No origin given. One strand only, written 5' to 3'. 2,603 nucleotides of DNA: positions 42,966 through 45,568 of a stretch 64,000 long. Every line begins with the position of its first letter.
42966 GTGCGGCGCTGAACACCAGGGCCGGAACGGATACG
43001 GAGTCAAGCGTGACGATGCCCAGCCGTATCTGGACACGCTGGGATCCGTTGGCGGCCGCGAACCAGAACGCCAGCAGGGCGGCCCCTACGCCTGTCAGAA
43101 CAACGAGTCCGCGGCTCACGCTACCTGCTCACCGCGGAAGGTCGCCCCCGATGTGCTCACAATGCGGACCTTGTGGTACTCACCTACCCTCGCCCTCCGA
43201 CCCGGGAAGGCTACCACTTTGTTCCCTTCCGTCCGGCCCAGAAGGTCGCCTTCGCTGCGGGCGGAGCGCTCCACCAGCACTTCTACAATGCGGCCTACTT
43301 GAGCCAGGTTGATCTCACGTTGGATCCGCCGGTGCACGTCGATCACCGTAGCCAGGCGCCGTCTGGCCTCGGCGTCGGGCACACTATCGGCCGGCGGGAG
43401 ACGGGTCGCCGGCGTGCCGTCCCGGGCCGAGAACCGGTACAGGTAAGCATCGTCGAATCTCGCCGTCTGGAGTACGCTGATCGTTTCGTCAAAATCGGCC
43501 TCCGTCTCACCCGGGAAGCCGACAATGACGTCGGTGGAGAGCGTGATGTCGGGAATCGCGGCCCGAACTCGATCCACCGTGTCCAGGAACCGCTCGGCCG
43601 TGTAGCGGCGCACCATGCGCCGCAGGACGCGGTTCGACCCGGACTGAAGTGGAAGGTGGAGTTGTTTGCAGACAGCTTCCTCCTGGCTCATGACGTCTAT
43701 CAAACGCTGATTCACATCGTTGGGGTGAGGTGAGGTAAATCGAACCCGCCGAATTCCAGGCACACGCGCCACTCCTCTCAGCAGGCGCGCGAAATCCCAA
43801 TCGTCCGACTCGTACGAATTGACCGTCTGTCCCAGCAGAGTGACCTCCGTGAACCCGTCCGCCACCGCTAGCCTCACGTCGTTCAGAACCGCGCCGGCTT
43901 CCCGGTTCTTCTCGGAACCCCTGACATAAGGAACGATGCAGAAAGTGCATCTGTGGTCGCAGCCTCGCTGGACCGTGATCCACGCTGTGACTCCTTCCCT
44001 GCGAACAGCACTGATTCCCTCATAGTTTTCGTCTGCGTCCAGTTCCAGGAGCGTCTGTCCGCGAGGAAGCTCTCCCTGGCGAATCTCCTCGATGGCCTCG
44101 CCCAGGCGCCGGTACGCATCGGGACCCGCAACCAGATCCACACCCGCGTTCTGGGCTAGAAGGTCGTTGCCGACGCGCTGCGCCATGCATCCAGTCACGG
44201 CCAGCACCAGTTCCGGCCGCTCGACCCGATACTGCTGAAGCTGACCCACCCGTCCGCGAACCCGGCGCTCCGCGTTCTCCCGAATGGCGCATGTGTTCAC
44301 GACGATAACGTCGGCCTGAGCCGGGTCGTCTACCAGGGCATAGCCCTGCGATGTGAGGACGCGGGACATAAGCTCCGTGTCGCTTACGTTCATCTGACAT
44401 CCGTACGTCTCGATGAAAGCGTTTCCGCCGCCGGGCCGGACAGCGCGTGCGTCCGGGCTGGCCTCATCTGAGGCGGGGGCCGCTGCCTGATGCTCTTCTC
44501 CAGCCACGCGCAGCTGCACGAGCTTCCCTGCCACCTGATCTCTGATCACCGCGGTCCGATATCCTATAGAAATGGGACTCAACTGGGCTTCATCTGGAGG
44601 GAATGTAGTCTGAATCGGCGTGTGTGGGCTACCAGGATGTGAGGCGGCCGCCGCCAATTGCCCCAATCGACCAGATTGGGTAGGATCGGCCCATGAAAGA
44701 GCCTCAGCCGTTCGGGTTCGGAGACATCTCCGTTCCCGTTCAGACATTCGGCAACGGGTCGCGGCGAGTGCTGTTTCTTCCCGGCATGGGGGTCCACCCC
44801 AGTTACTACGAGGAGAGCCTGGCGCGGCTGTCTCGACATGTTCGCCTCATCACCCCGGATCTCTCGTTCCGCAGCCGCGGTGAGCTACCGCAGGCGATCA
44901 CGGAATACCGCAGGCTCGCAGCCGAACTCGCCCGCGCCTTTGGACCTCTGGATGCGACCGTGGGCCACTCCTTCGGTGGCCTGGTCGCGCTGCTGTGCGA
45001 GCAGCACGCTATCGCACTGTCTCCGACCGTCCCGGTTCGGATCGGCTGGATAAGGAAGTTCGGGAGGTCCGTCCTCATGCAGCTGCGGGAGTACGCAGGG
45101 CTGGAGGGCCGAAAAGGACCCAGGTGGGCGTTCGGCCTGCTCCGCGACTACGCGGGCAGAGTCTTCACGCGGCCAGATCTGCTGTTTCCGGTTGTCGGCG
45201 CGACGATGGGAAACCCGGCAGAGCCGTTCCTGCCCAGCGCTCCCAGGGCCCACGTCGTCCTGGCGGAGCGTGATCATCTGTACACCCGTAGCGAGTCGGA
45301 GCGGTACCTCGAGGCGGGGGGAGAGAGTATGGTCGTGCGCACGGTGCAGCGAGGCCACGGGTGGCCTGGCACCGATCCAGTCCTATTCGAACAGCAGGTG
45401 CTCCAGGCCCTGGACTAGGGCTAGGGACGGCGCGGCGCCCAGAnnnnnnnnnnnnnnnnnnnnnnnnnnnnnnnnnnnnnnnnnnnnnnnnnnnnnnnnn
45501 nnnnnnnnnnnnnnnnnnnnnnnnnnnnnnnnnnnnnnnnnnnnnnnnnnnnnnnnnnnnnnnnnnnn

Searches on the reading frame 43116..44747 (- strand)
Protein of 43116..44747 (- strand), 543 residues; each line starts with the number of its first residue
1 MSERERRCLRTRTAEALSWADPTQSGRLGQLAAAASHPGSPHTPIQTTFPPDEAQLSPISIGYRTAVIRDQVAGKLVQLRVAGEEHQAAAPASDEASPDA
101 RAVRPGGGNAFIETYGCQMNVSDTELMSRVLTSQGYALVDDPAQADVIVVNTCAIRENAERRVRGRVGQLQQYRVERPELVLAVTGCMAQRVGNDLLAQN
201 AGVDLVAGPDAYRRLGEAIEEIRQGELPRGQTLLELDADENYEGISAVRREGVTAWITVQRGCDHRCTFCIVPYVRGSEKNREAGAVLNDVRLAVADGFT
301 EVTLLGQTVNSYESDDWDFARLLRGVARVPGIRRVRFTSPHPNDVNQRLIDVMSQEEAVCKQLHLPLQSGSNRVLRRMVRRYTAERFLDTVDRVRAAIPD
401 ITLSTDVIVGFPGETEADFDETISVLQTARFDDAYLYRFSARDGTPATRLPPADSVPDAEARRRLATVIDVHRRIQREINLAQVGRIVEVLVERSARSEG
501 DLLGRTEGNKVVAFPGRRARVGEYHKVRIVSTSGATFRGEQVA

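Call 40: search_protein_families(library=pfam, proteins=[window:43116-44747:-], max_evalue=0.001)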
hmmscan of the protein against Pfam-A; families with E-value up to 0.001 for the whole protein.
window:43116-44747:- (543 aa): 3 families
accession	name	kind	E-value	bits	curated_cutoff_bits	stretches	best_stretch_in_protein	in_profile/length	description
PF00919.26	UPF0004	-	1e-30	106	27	1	110-208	2-98/98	Uncharacterized protein family UPF0004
PF04055.27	Radical_SAM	-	3.1e-27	96.2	29.5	1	257-424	1-164/166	Radical SAM superfamily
PF01938.26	TRAM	-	9.6e-11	41.8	21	1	483-539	3-58/61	TRAM domain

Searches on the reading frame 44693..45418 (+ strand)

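Call 40: search_protein_families(library=pfam, proteins=[window:44693-45418:+], max_evalue=0.001)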
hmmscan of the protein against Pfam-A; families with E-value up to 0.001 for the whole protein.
window:44693-45418:+ (241 aa): 1 family
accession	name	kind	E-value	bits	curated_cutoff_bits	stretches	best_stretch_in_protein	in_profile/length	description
PF12697.13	Abhydrolase_6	-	9.4e-15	56.3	26.3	1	26-230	1-212/217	Alpha/beta hydrolase family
